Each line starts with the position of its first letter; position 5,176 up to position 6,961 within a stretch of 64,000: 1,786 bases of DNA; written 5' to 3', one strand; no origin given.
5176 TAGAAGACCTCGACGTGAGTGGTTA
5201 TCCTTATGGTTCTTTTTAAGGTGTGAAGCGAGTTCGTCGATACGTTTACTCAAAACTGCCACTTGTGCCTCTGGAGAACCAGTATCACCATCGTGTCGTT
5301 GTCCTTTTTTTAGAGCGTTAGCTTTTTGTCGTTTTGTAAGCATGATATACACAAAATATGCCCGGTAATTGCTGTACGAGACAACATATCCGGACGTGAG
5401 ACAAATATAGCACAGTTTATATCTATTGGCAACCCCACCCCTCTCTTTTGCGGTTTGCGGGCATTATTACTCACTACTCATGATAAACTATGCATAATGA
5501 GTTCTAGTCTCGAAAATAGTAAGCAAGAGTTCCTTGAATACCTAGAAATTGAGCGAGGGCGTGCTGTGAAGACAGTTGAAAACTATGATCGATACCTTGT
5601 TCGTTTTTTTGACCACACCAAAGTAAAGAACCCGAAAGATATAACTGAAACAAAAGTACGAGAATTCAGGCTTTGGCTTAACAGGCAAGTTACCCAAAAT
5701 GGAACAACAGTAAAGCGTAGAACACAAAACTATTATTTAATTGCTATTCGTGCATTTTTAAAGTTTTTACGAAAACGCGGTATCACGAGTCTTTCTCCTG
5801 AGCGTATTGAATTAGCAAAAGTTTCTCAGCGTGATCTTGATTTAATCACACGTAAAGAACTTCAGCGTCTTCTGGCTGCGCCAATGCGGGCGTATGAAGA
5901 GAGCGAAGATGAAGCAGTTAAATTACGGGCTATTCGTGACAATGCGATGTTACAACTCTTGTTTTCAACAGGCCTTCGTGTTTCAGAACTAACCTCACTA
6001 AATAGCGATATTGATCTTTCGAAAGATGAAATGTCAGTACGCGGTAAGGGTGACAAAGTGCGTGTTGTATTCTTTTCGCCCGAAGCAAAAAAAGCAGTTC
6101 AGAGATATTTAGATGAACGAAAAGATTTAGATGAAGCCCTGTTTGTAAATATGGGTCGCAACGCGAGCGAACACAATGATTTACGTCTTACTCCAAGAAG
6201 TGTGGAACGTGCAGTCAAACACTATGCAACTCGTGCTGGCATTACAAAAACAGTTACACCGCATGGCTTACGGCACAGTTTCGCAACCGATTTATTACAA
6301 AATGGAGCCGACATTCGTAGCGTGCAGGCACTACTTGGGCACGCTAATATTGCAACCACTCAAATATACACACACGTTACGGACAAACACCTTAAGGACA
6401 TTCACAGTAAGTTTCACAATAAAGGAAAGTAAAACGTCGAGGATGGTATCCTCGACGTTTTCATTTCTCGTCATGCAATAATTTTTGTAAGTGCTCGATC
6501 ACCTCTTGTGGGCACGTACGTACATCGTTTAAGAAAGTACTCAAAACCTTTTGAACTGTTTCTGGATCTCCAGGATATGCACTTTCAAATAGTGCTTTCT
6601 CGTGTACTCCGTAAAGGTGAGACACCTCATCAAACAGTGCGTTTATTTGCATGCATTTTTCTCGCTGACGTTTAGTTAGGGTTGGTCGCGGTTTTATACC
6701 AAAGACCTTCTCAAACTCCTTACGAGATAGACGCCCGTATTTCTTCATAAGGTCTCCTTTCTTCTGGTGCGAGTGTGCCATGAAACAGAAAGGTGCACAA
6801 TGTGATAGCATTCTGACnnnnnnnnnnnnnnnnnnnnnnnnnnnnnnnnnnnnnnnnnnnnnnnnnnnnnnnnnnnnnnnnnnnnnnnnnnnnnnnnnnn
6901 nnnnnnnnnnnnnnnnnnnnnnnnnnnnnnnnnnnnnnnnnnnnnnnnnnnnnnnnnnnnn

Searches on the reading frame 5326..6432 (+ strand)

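Call 6: search_protein_families(library=pfam, proteins=[window:5326-6432:+])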
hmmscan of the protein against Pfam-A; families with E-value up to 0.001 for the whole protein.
window:5326-6432:+ (368 aa): 4 families
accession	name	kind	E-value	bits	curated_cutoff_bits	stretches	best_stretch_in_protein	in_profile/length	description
PF00589.27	Phage_integrase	-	3.1e-42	144.7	27.1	1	174-355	3-172/172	Phage integrase family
PF02899.23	Phage_int_SAM_1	-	1.5e-13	51.3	22.3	1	67-152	2-83/83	Phage integrase, N-terminal SAM-like domain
PF13495.12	Phage_int_SAM_4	-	9.1e-12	45.7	27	1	67-123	3-58/85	Phage integrase, N-terminal SAM-like domain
PF13102.12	Phage_int_SAM_5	-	7.8e-05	23.4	22.3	1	79-158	16-92/98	Phage integrase SAM-like domain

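Call 30: search_protein_families(library=ncbifam, proteins=[window:5326-6432:+], max_evalue=0.1)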
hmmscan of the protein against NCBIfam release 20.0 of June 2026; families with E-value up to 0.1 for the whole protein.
window:5326-6432:+ (368 aa): 13 families
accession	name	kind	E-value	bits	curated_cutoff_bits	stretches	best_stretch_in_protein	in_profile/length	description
NF040815.2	recomb_XerA_Arch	equivalog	1.8e-72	244.1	220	1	68-359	2-262/263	site-specific tyrosine recombinase/integron integrase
TIGR02224.1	recomb_XerC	equivalog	3.4e-72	243.3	335.15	1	67-366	1-292/295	tyrosine recombinase XerC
TIGR02225.1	recomb_XerD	equivalog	7e-72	242.2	329.6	1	67-366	1-289/290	site-specific tyrosine recombinase XerD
NF001399.0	PRK00283.1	subfamily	4.3e-70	236.3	279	1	63-367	6-299/300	tyrosine recombinase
NF002331.0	PRK01287.1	subfamily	6.8e-46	156.9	371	1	59-364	23-325/365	site-specific tyrosine recombinase XerC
TIGR02249.1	integrase_gron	subfamily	1.6e-38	132.8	265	2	288-363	237-312/315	integron integrase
NF003462.0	PRK05084.1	equivalog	2e-34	118.9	267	1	201-361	193-354/360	tyrosine recombinase XerS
NF011946.0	PRK15417.1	equivalog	3.3e-22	79.1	435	2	292-355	256-319/337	integron integrase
NF007371.0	PRK09871.1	subfamily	1.6e-13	50.7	222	1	202-351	25-174/198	tyrosine-type DNA invertase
NF007370.0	PRK09870.1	subfamily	1.9e-10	40.7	221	1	200-362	29-190/200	tyrosine-type DNA invertase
NF040693.1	recomb_GmtY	equivalog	2.1e-10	40.5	340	2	290-356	371-437/441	gamma-mobile-trio recombinase GmtY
NF041502.1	integrase_1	equivalog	1.6e-07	30.4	350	1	277-361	286-370/484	site-specific integrase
NF047926.1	integrase_GmtZ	equivalog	0.097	10.6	600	1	300-358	420-477/784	gamma-mobile-trio integrase GmtZ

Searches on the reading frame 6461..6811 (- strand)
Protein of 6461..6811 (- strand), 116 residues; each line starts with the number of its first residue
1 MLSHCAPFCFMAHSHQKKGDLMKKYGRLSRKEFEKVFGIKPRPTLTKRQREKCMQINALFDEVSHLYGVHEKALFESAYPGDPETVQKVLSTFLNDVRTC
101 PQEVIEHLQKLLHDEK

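Call 6: search_protein_families(library=pfam, proteins=[window:6461-6811:-])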
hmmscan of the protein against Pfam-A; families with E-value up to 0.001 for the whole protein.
window:6461-6811:- (116 aa): 0 families

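Call 30: search_protein_families(library=ncbifam, proteins=[window:6461-6811:-], max_evalue=0.1)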
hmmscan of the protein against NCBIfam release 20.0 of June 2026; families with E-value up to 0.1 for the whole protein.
window:6461-6811:- (116 aa): 1 family
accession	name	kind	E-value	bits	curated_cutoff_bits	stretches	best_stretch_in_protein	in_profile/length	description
NF033550.5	transpos_ISL3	equivalog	0.043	12.9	180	1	17-111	235-319/370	ISL3 family transposase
